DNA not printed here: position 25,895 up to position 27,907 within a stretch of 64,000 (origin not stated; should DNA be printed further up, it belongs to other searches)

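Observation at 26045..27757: VirB9 fused to a SPOR peptidoglycan-binding domain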

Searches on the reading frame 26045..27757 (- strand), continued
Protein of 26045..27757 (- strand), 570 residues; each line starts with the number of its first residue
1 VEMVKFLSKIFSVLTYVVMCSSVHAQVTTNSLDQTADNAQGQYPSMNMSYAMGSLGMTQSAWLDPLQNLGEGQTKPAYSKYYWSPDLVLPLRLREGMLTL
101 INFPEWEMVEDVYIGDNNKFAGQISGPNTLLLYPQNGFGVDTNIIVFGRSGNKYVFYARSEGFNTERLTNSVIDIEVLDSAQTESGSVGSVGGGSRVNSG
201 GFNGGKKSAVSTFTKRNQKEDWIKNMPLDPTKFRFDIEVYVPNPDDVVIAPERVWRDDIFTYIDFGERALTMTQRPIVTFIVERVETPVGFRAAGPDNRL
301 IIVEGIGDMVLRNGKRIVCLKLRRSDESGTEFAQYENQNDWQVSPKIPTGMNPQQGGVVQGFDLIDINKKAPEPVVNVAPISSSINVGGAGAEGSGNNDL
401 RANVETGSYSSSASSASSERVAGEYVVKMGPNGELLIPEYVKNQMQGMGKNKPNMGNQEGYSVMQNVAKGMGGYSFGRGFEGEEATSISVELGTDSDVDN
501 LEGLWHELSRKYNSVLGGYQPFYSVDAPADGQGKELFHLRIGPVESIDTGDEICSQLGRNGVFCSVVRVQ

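Call 89: get_annotated_region(hit=H8, flank=12000)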
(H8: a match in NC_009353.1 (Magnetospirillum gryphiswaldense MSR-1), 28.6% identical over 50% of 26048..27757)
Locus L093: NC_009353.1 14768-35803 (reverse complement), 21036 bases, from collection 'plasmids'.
description: Magnetospirillum gryphiswaldense MSR-1 plasmid pMSR-1, complete sequence
organism: Magnetospirillum gryphiswaldense MSR-1 (NCBI taxid 431944)
taxonomy: Bacteria; Pseudomonadota; Alphaproteobacteria; Rhodospirillales; Rhodospirillaceae; Magnetospirillum; Magnetospirillum gryphiswaldense; Magnetospirillum gryphiswaldense MSR-1
host: -; source: from the mud of the eutrophic river Ryck; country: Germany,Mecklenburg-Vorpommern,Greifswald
typing (MOB-suite, as given by PLSDB): non-mobilizable; replicon rep_cluster_1792; mating-pair formation MPF_T
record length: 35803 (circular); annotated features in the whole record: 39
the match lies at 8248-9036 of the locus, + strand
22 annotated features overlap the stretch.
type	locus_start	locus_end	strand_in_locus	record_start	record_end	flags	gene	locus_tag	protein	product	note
CDS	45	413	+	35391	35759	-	-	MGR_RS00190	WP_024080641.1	hypothetical protein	-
CDS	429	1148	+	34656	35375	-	-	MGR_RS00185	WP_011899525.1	transfer origin protein, TraL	-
CDS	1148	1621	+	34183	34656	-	-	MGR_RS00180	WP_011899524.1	hypothetical protein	-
CDS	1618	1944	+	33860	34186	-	-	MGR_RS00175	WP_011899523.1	hypothetical protein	-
CDS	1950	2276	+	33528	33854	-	-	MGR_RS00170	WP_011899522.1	hypothetical protein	-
CDS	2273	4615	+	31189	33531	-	-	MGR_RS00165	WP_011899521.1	VirB4 family type IV secretion system protein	-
CDS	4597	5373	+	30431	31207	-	-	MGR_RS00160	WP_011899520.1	hypothetical protein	-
CDS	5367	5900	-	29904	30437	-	-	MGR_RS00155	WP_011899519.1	hypothetical protein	-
CDS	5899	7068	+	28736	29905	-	-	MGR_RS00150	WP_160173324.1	hypothetical protein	-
CDS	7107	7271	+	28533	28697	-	-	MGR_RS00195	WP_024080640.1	hypothetical protein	-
CDS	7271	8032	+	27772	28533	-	-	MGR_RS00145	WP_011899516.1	VirB8/TrbF family protein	-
CDS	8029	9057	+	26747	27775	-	-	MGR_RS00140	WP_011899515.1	TrbG/VirB9 family P-type conjugative transfer protein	-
CDS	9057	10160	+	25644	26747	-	-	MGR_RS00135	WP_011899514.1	TrbI/VirB10 family protein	-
CDS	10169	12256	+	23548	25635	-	-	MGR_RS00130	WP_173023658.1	hypothetical protein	-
CDS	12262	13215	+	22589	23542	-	-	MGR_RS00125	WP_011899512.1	CpaF/VirB11 family protein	-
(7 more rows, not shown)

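Call 90: get_annotated_region(hit=H10, flank=12000)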
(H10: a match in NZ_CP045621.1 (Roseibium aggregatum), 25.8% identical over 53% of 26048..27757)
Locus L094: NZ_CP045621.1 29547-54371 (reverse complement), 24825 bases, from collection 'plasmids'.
description: Roseibium aggregatum strain RF14 plasmid unnamed4, complete sequence
organism: Roseibium aggregatum (NCBI taxid 187304)
taxonomy: Bacteria; Pseudomonadota; Alphaproteobacteria; Hyphomicrobiales; Stappiaceae; Roseibium; Roseibium aggregatum
host: -; source: -; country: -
typing (MOB-suite, as given by PLSDB): non-mobilizable
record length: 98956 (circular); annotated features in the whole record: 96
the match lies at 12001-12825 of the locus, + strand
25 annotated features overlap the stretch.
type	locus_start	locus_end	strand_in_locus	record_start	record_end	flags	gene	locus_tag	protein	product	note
CDS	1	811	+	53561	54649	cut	-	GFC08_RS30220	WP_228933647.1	AraC family transcriptional regulator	-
CDS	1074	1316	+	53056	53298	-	-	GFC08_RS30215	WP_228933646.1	type II toxin-antitoxin system Phd/YefM family antitoxin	-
CDS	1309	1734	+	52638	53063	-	-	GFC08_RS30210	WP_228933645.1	hypothetical protein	-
CDS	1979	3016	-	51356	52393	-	-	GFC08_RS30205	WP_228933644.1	PIN domain-containing protein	-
CDS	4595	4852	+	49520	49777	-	-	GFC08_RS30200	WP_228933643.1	hypothetical protein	-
CDS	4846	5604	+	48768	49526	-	-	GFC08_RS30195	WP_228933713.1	conjugal transfer protein TraL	-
CDS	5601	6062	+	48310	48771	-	-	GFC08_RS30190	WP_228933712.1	hypothetical protein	-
CDS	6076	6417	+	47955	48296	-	-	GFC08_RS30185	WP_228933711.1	TrbC/VirB2 family protein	-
CDS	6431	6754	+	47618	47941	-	-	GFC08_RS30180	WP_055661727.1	hypothetical protein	-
CDS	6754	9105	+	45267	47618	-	-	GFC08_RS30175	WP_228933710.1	type IV secretion system protein B4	-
CDS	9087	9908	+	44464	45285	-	-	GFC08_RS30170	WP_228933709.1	hypothetical protein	-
CDS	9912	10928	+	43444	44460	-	-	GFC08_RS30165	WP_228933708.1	type IV secretion system protein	GO:0030255 - protein secretion by the type IV secretion system [Evidence IEA]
CDS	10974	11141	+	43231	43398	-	-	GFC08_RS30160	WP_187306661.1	hypothetical protein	-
CDS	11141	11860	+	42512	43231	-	-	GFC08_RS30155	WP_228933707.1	VirB8/TrbF family protein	-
CDS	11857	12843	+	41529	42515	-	-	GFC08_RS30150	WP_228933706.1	TrbG/VirB9 family P-type conjugative transfer protein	-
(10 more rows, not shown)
